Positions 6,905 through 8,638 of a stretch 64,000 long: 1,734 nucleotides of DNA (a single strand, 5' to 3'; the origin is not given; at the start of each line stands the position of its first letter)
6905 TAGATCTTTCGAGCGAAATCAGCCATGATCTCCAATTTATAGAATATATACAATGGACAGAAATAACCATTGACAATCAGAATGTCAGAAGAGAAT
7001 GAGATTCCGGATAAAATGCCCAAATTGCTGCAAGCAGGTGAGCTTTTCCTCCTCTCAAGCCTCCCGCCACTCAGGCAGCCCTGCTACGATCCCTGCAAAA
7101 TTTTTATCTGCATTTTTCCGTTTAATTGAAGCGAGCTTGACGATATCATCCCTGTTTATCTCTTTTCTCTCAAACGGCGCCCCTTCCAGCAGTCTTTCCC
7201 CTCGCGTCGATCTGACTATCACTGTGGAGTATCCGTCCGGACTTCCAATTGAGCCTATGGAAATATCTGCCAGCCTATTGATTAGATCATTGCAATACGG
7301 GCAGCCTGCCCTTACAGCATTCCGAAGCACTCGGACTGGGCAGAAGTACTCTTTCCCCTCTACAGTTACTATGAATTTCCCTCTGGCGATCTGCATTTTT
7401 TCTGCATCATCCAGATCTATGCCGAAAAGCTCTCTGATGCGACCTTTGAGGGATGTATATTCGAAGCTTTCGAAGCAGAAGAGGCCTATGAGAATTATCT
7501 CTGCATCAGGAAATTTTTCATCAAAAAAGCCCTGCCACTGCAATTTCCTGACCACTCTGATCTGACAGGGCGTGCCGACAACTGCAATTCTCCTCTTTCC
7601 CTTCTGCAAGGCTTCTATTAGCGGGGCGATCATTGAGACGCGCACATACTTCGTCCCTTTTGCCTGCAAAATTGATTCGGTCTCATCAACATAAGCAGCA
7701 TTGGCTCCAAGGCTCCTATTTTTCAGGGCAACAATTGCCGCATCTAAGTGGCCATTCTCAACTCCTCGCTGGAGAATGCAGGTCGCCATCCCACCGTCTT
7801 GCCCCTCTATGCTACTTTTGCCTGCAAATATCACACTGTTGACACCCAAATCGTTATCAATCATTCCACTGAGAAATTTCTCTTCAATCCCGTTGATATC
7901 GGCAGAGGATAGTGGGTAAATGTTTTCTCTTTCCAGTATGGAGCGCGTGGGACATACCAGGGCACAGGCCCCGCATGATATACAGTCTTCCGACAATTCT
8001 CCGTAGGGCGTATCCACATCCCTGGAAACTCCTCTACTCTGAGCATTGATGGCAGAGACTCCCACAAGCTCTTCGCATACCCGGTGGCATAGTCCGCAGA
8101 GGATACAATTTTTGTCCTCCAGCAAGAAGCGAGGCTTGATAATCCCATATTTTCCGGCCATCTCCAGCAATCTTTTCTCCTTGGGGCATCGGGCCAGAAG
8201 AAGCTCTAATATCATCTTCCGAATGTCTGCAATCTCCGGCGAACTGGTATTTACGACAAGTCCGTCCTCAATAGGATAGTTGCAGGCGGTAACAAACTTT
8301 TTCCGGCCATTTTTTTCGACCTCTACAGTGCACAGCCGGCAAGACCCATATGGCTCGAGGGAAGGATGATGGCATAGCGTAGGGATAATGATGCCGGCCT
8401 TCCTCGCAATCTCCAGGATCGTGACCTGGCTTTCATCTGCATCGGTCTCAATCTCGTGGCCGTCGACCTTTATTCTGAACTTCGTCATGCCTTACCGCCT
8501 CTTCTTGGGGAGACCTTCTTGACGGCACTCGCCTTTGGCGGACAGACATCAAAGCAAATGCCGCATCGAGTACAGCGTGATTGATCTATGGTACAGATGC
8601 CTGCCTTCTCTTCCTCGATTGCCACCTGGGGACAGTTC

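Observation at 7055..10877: HydCBA-like three-gene operon ending in an F420-binding domain: candidate F420:NAD(P):ferredoxin bifurcating oxidoreductase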

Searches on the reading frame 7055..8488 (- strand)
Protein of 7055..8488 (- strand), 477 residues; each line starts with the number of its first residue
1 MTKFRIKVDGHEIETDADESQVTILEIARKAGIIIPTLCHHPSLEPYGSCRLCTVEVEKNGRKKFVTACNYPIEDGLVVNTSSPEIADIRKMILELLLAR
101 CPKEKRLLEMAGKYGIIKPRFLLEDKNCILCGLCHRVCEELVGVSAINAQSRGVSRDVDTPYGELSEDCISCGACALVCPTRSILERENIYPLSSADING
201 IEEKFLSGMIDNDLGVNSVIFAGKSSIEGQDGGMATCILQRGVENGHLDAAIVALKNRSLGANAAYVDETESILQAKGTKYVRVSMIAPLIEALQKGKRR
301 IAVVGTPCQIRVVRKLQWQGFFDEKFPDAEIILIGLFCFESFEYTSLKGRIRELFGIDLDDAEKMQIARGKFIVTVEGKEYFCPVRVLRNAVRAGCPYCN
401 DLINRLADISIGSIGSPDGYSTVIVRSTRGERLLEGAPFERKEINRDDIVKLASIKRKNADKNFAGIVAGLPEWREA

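Call 3: search_protein_families(library=pfam, proteins=[window:7055-8488:-], max_evalue=0.01)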
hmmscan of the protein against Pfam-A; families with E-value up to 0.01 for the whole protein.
window:7055-8488:- (477 aa): 16 families
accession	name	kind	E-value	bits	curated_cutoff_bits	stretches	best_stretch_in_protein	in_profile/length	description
PF04432.18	FrhB_FdhB_C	-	2.9e-38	131.5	23.3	1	299-441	2-139/150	Coenzyme F420 hydrogenase/dehydrogenase, beta subunit C terminus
PF13510.11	Fer2_4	-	3.2e-13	50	22.8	1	3-83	3-81/82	2Fe-2S iron-sulfur cluster binding domain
PF04422.18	FrhB_FdhB_N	-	6.3e-09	36.3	22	1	228-290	14-76/78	Coenzyme F420 hydrogenase/dehydrogenase, beta subunit N-term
PF00111.32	Fer2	-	1.4e-08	34.9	21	1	6-70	1-73/77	2Fe-2S iron-sulfur cluster binding domain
PF12838.12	Fer4_7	-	3.1e-08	34.4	27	1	127-181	1-50/52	4Fe-4S dicluster domain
PF14697.11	Fer4_21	-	3.2e-08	34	35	1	124-182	4-54/59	4Fe-4S dicluster domain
PF00037.32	Fer4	-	1.5e-07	31.4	21.1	1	167-184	6-23/24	4Fe-4S binding domain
PF13187.11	Fer4_9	-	1.8e-06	28.3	27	1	127-182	1-50/52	4Fe-4S dicluster domain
PF13237.11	Fer4_10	-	9.1e-06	25.9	25.5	1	124-180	5-53/53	4Fe-4S dicluster domain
PF13484.11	Fer4_16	-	1e-05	26.7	30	1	169-188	2-22/66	4Fe-4S double cluster binding domain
PF13183.11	Fer4_8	-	2.4e-05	25.2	27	1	126-181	3-66/68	4Fe-4S dicluster domain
PF12797.12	Fer4_2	-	3.8e-05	23.8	24.5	1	167-181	8-22/22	4Fe-4S binding domain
PF12837.12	Fer4_6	-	0.00013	22.2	25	0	168-182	8-22/24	4Fe-4S binding domain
PF13459.11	Fer4_15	-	0.0025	18.9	22.4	0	123-142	3-22/66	4Fe-4S single cluster domain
PF17179.9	Fer4_22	-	0.004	18.4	27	0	169-185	2-18/95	4Fe-4S dicluster domain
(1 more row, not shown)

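Call 4: search_protein_families(library=ncbifam, proteins=[window:7055-8488:-], max_evalue=0.01)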
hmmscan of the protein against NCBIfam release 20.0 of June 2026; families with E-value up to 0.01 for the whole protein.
window:7055-8488:- (477 aa): 49 families (the best 25 are shown)
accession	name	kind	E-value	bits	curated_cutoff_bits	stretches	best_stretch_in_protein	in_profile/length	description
NF006807.0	PRK09325.1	subfamily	3.9e-55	186.9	269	1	227-462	22-266/283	coenzyme F420-reducing hydrogenase subunit beta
TIGR03289.1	frhB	equivalog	2.4e-46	158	331.5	1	229-446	21-245/275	coenzyme F420 hydrogenase subunit beta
NF006808.0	PRK09326.1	equivalog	2.7e-44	151.4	444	1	206-465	68-327/341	F420H2 dehydrogenase subunit F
NF040616.1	F420_dehyd_FpoF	exception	4.3e-43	147.6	475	1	206-464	67-325/337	F420H2 dehydrogenase subunit FpoF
NF040763.1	FeFe_hydrog_A6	exception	2.8e-37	128.4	765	2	5-104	2-96/571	NADH-dependent [FeFe] hydrogenase, group A6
NF005745.0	PRK07569.1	equivalog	5.2e-36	124.2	333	2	6-100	6-95/238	bidirectional hydrogenase complex protein HoxU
TIGR01973.1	NuoG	equivalog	4.4e-22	78.6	470.05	1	6-102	1-92/606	NADH-quinone oxidoreductase subunit NuoG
NF040762.1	Hydr_FeFe_Clost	exception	1.7e-21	76.5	900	2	6-97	3-89/572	ferredoxin hydrogenase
NF009454.0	PRK12814.1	equivalog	8.7e-21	73.9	916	1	1-100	1-95/657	putative NADPH-dependent glutamate synthase small subunit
NF006305.0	PRK08493.1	equivalog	2.2e-20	72.4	591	1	4-96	2-87/819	NADH-quinone oxidoreductase subunit G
NF005895.0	PRK07860.1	equivalog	2.3e-17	62.3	802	1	5-102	19-113/811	NADH-quinone oxidoreductase subunit G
TIGR02512.1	FeFe_hydrog_A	subfamily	4.2e-12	45.6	405.95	1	125-192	6-75/375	[FeFe] hydrogenase, group A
NF058577.1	FdxA_fam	equivalog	5e-08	33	65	1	165-193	5-33/52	4Fe-4S ferredoxin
TIGR01971.1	NuoI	subfamily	9.5e-08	31.7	113.05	1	119-188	35-102/121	NADH-quinone oxidoreductase, chain I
NF003454.1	PRK05035.1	equivalog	2e-06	26.6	345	1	125-182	366-421/556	electron transport complex subunit RsxC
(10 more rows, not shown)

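Call 6: find_homologous_proteins(query=window:7055-8488:-)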
Query window:7055-8488:- (477 aa): 1213 proteins with E <= 0.001 among 8000 candidates; the best 120 are listed.
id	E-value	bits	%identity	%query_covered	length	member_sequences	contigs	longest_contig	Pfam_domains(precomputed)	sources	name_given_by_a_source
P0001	0.0e+0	1075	100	100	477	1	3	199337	PF14697.12,PF13510.12,PF00111.33,PF04432.19,PF04422.19,PF00037.33,PF13484.12,PF12838.13,PF13237.12,PF13187.12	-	-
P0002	1.9e-260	882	82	100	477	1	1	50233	PF14697.12,PF13510.12,PF00111.33,PF04432.19,PF04422.19,PF00037.33,PF12838.13,PF13237.12,PF13187.12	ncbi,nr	ncbi:MAG: Coenzyme F420 hydrogenase/dehydrogenase, beta subunit C-terminal domain [Methanothrix sp.]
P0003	1.5e-255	866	81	100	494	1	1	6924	PF14697.12,PF13510.12,PF00111.33,PF04432.19,PF04422.19,PF00037.33,PF12838.13,PF13237.12,PF13187.12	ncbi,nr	ncbi:MAG: Coenzyme F420 hydrogenase/dehydrogenase, beta subunit C-terminal domain [Methanothrix sp.]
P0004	1.0e-252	857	81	100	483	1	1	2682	PF14697.12,PF13510.12,PF12797.13,PF00111.33,PF04432.19,PF04422.19,PF00037.33,PF13484.12,PF12838.13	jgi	jgi:coenzyme F420-reducing hydrogenase beta subunit/ferredoxin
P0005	7.4e-252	854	79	99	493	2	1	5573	PF14697.12,PF13510.12,PF00111.33,PF04432.19,PF04422.19,PF00037.33,PF12838.13,PF13237.12,PF13183.12,PF13187.12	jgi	-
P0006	7.5e-252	854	79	99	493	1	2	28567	PF14697.12,PF13510.12,PF00111.33,PF04432.19,PF04422.19,PF00037.33,PF12838.13,PF13237.12,PF13183.12,PF13187.12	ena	-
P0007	8.1e-252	854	79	99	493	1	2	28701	PF14697.12,PF13510.12,PF00111.33,PF04432.19,PF04422.19,PF00037.33,PF12838.13,PF13237.12,PF13183.12,PF13187.12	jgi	-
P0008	8.8e-252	854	78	100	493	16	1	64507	PF14697.12,PF13510.12,PF00111.33,PF04432.19,PF04422.19,PF00037.33,PF12838.13,PF13237.12,PF13183.12,PF13187.12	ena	-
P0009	1.8e-251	853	79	100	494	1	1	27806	PF14697.12,PF13510.12,PF00111.33,PF04432.19,PF04422.19,PF00037.33,PF12838.13,PF13237.12,PF13183.12,PF13187.12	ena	-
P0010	2.6e-251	852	80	100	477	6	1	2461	PF14697.12,PF13510.12,PF12797.13,PF00111.33,PF04432.19,PF04422.19,PF00037.33,PF12838.13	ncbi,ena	-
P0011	6.6e-250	848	78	100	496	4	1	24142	PF14697.12,PF13510.12,PF00111.33,PF04432.19,PF04422.19,PF00037.33,PF12838.13,PF13237.12,PF13183.12,PF13187.12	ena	-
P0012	9.0e-250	847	79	100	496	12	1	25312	PF14697.12,PF13510.12,PF12797.13,PF00111.33,PF04432.19,PF04422.19,PF00037.33,PF12838.13,PF13237.12,PF13183.12,PF13187.12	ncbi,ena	-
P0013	2.1e-249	846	79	100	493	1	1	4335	PF14697.12,PF13510.12,PF00111.33,PF04432.19,PF04422.19,PF00037.33,PF12838.13,PF13187.12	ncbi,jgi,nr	ncbi:MAG: Coenzyme F420 hydrogenase/dehydrogenase, beta subunit C-terminal domain [Methanothrix sp.]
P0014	7.3e-248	841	79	100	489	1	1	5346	PF14697.12,PF13510.12,PF00111.33,PF04432.19,PF04422.19,PF00037.33,PF12838.13,PF13187.12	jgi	jgi:coenzyme F420-reducing hydrogenase beta subunit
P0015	4.2e-247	838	78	99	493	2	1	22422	PF14697.12,PF13510.12,PF00111.33,PF04432.19,PF04422.19,PF00037.33,PF12838.13,PF13187.12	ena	-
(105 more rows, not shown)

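Call 20: search_solved_structures(query=window:7055-8488:-, show_alignments=3, max_evalue=0.00001)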
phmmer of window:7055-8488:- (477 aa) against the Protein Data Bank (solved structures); distinct sequences matched with E-value up to 0.00001: 83 (the best 60 are shown).
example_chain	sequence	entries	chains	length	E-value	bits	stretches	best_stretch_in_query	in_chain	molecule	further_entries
9mqx_A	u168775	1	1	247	1.5e-41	145.8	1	20-183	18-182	NADH:ubiquinone oxidoreductase chain G-like protein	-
7npa_A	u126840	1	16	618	2.6e-40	141.8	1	169-459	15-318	Coenzyme F420-dependent sulfite reductase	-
7np8_A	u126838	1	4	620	2.2e-37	132.1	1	169-462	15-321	Coenzyme F420-dependent sulfite reductase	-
9r51_B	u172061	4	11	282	1.4e-36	129.5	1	228-434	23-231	F420-reducing [NiFe]-hydrogenase from Methanothermococcus thermolithotrophicus subunit bet | F420-reducing [NiFe]-hydrogenase from Methanothermococcus thermolit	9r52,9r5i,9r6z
3zfs_C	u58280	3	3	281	1.6e-36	129.3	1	229-466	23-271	F420-REDUCING HYDROGENASE, SUBUNIT BETA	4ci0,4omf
9tn7_A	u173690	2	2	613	1.7e-36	129.2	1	167-458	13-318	Coenzyme F420 hydrogenase/dehydrogenase beta subunit domain protein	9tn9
6qgr_B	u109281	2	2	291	7.4e-34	120.5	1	228-445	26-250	Coenzyme F420 hydrogenase subunit beta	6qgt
6qii_B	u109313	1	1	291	7.5e-34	120.5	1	228-445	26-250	Coenzyme F420 hydrogenase subunit beta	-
8riu_B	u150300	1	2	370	1.6e-32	116.1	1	228-467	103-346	Coenzyme F420 hydrogenase/dehydrogenase, beta subunit C terminus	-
8a6t_A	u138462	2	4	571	6.7e-31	110.7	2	5-99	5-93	Electron bifurcating hydrogenase subunit HydA1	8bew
8rja_E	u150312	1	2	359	1.2e-30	109.9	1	230-442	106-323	Coenzyme F420 hydrogenase/dehydrogenase, beta subunit C terminus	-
9bov_A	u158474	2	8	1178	8.4e-29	103.8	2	4-100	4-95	Molybdopterin oxidoreductase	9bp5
7t2r_A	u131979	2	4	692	1.9e-27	99.3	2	22-99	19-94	NiFe hydrogenase subunit A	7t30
6tg9_A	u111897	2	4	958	1.8e-25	92.9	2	6-103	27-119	Formate dehydrogenase subunit alpha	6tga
9wxb_B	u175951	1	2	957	3.6e-25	91.9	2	6-103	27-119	Formate dehydrogenase alpha subunit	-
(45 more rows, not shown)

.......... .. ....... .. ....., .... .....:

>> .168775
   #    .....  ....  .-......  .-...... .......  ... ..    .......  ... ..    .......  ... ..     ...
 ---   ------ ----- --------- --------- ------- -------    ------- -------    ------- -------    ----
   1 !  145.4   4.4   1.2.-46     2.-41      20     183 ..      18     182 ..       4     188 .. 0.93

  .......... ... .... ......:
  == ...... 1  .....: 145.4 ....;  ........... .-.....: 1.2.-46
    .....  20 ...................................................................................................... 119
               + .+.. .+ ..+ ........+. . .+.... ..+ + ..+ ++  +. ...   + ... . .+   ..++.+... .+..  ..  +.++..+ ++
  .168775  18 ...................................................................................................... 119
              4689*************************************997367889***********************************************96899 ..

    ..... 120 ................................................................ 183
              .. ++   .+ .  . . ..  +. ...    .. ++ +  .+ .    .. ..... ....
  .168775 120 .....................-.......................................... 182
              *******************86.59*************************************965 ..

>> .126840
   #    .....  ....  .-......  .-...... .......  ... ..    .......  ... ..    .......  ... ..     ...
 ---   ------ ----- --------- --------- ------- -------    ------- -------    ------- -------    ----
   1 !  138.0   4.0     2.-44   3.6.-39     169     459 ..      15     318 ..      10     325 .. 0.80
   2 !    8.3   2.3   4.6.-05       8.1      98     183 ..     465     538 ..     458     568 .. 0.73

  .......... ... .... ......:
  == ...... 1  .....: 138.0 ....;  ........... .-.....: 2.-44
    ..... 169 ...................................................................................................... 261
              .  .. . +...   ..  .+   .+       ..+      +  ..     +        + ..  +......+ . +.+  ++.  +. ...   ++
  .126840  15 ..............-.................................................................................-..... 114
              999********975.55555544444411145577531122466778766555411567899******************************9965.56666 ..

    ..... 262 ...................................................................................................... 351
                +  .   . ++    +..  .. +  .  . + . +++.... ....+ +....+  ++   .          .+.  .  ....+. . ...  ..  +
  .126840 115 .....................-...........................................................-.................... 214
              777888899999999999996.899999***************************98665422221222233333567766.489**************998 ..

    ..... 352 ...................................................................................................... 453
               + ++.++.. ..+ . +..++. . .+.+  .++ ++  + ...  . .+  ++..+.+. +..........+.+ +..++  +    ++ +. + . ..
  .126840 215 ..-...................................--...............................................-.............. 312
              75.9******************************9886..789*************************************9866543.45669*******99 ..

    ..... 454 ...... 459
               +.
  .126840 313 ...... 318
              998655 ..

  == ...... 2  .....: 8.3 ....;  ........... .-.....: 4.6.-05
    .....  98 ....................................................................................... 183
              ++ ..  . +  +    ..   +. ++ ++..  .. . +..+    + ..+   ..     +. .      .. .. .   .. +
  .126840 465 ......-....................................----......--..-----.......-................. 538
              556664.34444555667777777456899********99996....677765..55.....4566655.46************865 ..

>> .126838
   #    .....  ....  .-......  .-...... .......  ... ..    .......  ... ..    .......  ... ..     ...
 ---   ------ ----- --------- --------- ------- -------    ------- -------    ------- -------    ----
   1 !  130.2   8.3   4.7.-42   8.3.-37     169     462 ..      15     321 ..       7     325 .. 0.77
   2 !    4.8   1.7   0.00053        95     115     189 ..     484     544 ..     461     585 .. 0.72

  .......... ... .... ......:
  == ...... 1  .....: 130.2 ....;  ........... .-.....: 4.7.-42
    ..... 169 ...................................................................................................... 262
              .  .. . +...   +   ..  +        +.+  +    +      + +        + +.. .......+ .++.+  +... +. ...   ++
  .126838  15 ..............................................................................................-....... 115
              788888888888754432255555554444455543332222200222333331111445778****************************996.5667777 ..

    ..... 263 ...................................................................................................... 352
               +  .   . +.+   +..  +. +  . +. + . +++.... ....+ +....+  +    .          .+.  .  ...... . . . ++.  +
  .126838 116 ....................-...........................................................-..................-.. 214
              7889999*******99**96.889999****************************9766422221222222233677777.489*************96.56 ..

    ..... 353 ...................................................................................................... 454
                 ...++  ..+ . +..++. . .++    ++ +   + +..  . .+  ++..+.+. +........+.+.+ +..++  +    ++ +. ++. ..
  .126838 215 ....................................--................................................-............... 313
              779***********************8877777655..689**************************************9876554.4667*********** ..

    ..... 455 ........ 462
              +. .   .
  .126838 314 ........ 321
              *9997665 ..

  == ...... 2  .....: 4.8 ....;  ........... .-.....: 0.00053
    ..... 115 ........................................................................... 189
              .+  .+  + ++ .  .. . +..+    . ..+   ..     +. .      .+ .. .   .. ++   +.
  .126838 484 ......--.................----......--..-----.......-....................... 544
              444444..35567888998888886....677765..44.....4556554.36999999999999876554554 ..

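Call 26: find_related_loci(query=A1, collection=genome_contigs, flank=6000)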
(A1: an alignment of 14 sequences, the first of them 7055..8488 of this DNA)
Query A1 (477 aa) in genome_contigs; peptide patterns used: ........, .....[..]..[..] (x = any residue, [..] = any of these).
599 stretches matched a pattern (row limit reached: there are more); 567 encode a relative of the query (tblastn E <= 1e-3); the best 80 are kept; 78 distinct loci.
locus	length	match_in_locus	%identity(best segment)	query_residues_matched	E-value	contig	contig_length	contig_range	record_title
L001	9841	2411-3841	82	1-477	0e+0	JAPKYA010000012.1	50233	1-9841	MAG: Methanothrix sp. isolate LacPavin_0920_SED2_MAG_52_45 LacPavin_0920_SED2_scaffold_66405, whole genome shotgun seque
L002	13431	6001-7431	78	1-477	0e+0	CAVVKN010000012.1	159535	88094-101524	MAG: Methanotrichaceae archaeon isolate MFD04716.bin.3.283 genome assembly, contig: contig_29570, whole genome shotgun s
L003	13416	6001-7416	78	1-472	0e+0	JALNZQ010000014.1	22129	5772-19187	MAG: Methanothrix sp. isolate SO_2017_LW1 bin 8 NODE_1763_length_22129_cov_1.127398_LW64-88_2017, whole genome shotgun s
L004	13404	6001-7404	78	1-472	0e+0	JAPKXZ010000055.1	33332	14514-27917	MAG: Methanothrix sp. isolate LacPavin_0419_WC90_MAG_51_22 LacPavin_0419_WC90_scaffold_1006894, whole genome shotgun seq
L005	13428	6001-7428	76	1-476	0e+0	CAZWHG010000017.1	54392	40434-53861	MAG TPA_asm: uncultured Methanotrichaceae archaeon isolate SRP302447_co4_766 genome assembly, contig: NODE_1779_length_5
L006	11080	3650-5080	74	1-477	0e+0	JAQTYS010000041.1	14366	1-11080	MAG: Methanothrix sp. isolate STC_42 NODE_9343_length_14366_cov_7.123955_Sandtown_C, whole genome shotgun sequence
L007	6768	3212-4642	74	1-477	0e+0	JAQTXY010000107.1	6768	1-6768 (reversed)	MAG: Methanothrix sp. isolate STC_24 NODE_30158_length_6768_cov_3.001506_Sandtown_C, whole genome shotgun sequence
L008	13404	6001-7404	72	1-468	0e+0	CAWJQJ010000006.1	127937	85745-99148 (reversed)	MAG: Methanotrichaceae archaeon isolate MFD02979.bin.2.102 genome assembly, contig: contig_21236, whole genome shotgun s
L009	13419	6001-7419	78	1-477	0e+0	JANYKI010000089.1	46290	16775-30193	MAG: Methanothrix sp. isolate GL140_5_metabinner_16 GL140_5_k141_220196, whole genome shotgun sequence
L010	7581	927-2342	65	1-471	0e+0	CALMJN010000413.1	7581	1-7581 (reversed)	MAG TPA_asm: uncultured Methanosarcinales archaeon isolate SRR5468111_bin.38_CONCOCT_v1.1_MAG genome assembly, contig: E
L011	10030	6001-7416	67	1-472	0e+0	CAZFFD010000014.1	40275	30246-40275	MAG TPA_asm: uncultured Methanotrichaceae archaeon isolate binchicken_co20_93 genome assembly, contig: NODE_2187_length_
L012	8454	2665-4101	64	1-477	0e+0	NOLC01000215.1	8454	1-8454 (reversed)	MAG: Methanosaeta sp. NSP1 scaffold_1986, whole genome shotgun sequence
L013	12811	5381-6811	68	1-477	0e+0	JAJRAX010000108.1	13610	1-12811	MAG: Methanothrix sp. isolate OWC_0023 OWC_0023_k121_6154956, whole genome shotgun sequence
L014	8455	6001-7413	65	1-470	0e+0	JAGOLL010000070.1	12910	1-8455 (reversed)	MAG: Methanothrix sp. isolate Go_SlDig_bin_454 Go_SlDig_14416_length_12910_cov_11.105765, whole genome shotgun sequence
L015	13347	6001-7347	65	23-471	0e+0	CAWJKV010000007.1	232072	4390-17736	MAG: uncultured Methanosarcinales archaeon isolate MFD05942.bin.2.357 genome assembly, contig: contig_43773, whole genom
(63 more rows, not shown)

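Call 53: predict_structure(alignment_id=A1)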
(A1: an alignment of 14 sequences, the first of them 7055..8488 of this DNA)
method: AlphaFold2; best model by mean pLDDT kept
length: 477 residues; sequences in the alignment: 14
mean_pLDDT: 69.1   pTM: 0.64
mean pLDDT of the five models: 69.1, 69.0, 68.2, 62.4, 58.2
residues with pLDDT >= 90: 78; 70-90: 204; 50-70: 97; < 50: 98
segments of 3 or more residues with pLDDT < 50: 40-49, 120-192, 470-477
pLDDT, mean of each block of 10 residues (from residue 1): 78 71 77 70 38 72 64 81 71 58 65 65 35 32 27 26 28 30 34 64 89 88 86 89 93 69 79 77 68 89 85 76 83 84 73 88 79 87 82 56 89 81 93 86 88 77 53 35
secondary structure, 60 per line:
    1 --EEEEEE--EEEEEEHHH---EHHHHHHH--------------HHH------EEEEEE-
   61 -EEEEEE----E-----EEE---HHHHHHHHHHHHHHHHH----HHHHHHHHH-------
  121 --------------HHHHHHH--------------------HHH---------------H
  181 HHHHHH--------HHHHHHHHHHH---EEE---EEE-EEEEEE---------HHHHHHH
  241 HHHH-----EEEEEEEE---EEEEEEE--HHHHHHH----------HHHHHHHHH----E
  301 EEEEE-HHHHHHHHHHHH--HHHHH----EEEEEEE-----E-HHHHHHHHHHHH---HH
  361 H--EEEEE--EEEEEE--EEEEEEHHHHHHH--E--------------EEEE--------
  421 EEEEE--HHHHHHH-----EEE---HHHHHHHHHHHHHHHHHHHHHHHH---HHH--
elements in order: E3-8 E11-16 H24-30 E54-59 E62-67 E78-80 H84-100 H105-113 H135-141 H180-186 H195-205 E209-211 E215-217 E219-224 H234-244 E250-257 E261-267 H270-276 H287-295 E300-305 H307-318 H321-325 E330-336 H344-355 E364-368 E371-376 E379-384 H385-391 E409-412 E421-425 H428-434 E440-442 H446-469
